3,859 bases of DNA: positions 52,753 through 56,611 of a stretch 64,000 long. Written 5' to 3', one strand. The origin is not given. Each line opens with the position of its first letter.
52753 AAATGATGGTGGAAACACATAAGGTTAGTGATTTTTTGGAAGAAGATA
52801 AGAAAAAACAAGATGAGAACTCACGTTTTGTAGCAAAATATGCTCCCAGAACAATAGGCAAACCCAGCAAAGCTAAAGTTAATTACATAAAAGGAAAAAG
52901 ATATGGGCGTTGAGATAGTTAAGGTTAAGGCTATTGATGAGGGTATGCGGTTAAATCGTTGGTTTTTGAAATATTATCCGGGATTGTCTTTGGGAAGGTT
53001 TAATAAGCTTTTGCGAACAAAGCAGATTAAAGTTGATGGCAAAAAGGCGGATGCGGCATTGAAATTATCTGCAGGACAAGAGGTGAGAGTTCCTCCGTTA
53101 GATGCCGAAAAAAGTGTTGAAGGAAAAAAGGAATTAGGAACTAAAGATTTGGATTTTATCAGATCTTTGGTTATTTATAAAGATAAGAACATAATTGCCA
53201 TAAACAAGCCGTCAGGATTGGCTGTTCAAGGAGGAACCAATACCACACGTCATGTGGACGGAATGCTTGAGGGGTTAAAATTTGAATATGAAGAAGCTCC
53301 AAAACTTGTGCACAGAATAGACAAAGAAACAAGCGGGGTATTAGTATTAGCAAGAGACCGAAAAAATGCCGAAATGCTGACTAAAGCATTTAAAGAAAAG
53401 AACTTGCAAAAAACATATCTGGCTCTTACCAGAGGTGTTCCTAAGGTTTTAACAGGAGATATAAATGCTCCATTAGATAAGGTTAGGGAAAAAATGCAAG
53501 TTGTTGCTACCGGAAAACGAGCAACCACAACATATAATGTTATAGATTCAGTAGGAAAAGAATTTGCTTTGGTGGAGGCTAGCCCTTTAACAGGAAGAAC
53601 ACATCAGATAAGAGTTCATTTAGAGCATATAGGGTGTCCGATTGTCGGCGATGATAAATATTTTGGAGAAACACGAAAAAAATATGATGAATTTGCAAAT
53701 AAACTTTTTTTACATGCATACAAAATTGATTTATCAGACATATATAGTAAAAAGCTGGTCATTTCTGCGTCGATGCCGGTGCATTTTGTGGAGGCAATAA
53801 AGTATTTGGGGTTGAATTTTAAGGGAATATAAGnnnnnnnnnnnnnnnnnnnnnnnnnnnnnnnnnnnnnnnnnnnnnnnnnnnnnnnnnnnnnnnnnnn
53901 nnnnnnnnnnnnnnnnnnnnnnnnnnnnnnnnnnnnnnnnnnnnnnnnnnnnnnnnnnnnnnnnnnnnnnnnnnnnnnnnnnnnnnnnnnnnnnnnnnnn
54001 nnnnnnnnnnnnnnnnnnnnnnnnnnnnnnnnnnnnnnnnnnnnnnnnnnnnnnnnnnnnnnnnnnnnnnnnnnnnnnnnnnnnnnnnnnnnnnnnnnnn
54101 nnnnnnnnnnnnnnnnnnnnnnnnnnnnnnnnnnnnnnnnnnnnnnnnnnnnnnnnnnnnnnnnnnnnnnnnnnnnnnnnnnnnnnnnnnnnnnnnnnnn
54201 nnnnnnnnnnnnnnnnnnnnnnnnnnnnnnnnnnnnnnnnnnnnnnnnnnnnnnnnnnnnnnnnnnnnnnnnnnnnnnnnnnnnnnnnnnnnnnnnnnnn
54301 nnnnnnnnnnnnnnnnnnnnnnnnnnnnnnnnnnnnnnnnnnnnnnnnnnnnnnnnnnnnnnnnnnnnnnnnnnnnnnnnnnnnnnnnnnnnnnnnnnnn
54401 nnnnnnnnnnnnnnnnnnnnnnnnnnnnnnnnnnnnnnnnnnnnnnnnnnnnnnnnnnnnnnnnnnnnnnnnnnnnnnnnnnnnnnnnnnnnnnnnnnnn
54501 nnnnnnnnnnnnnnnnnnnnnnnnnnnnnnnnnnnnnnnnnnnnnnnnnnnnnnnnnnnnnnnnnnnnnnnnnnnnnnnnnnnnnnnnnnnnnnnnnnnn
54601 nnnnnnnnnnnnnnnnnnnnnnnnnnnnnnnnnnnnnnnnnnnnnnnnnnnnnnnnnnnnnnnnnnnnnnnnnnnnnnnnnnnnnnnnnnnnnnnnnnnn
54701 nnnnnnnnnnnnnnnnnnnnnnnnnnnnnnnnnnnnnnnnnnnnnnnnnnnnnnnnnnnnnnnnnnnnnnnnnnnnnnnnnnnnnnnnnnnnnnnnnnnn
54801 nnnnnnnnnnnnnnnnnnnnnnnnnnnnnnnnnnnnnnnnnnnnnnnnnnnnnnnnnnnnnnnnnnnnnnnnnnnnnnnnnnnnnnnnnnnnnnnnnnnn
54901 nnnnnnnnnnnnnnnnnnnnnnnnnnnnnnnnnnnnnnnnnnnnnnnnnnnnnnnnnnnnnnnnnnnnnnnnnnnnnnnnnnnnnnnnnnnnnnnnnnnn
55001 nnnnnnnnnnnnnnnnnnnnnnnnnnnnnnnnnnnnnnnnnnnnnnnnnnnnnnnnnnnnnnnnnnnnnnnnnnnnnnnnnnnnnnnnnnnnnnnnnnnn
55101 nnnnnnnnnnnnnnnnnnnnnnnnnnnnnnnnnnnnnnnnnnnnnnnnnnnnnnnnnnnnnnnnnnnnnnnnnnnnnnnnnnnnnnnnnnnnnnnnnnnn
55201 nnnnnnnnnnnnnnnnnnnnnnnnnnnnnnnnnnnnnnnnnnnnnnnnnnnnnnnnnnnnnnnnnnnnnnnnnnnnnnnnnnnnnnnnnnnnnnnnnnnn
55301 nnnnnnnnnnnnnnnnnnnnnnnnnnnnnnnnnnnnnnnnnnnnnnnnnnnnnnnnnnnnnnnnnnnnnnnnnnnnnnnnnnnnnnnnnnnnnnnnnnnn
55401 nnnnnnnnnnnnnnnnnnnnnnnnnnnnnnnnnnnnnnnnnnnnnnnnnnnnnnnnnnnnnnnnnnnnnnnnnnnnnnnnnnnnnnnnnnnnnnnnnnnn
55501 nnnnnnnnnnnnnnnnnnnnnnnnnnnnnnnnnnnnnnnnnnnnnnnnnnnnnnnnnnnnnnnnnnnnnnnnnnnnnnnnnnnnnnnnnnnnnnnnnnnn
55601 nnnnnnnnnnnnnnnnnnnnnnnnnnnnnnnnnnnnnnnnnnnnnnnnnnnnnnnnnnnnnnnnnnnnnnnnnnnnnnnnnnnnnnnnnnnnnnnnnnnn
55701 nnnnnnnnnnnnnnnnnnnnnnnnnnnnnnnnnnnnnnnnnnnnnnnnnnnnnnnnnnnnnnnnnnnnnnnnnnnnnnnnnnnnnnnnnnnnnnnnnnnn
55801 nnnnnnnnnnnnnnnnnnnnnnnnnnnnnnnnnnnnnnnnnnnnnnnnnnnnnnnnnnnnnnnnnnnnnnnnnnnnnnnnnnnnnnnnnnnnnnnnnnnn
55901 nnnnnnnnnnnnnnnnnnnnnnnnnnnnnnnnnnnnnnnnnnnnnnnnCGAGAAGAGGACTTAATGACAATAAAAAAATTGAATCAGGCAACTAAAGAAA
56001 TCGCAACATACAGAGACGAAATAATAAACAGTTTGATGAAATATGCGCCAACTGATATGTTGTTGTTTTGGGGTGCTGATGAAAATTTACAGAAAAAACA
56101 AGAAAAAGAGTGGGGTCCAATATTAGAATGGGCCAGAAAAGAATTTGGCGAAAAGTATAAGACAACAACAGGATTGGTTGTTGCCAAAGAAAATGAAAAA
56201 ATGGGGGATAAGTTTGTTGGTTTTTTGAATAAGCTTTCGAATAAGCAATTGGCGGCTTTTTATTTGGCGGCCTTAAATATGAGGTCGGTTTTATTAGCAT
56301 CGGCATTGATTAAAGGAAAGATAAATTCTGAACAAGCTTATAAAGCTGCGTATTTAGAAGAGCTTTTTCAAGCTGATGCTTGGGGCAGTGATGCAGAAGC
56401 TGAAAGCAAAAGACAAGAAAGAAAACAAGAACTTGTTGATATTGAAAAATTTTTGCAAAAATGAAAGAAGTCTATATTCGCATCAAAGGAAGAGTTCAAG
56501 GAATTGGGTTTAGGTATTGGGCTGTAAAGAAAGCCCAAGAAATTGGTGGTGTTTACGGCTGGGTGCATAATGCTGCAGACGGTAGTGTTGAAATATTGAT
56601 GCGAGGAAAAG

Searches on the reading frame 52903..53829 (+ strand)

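Call 83: search_protein_families(library=pfam, proteins=[window:52903-53829:+], max_evalue=1e-8)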
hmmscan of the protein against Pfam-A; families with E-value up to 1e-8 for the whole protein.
window:52903-53829:+ (309 aa): 1 family
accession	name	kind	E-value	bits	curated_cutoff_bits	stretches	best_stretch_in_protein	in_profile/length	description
PF00849.27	PseudoU_synth_2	-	7.7e-34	117.5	26.8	1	96-242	1-152/152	RNA pseudouridylate synthase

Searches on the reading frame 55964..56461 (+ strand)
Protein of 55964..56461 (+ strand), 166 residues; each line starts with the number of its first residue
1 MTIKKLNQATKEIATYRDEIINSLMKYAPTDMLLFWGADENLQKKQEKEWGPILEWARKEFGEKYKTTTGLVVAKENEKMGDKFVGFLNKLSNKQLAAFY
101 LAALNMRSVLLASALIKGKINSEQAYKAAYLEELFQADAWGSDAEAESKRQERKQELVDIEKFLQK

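Call 83: search_protein_families(library=pfam, proteins=[window:55964-56461:+], max_evalue=1e-8)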
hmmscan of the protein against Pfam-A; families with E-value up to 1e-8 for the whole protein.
window:55964-56461:+ (166 aa): 1 family
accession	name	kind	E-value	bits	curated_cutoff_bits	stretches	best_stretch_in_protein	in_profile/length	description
PF07542.16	ATP12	-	5.3e-09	36.7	27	1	12-57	77-123/124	ATP12 chaperone protein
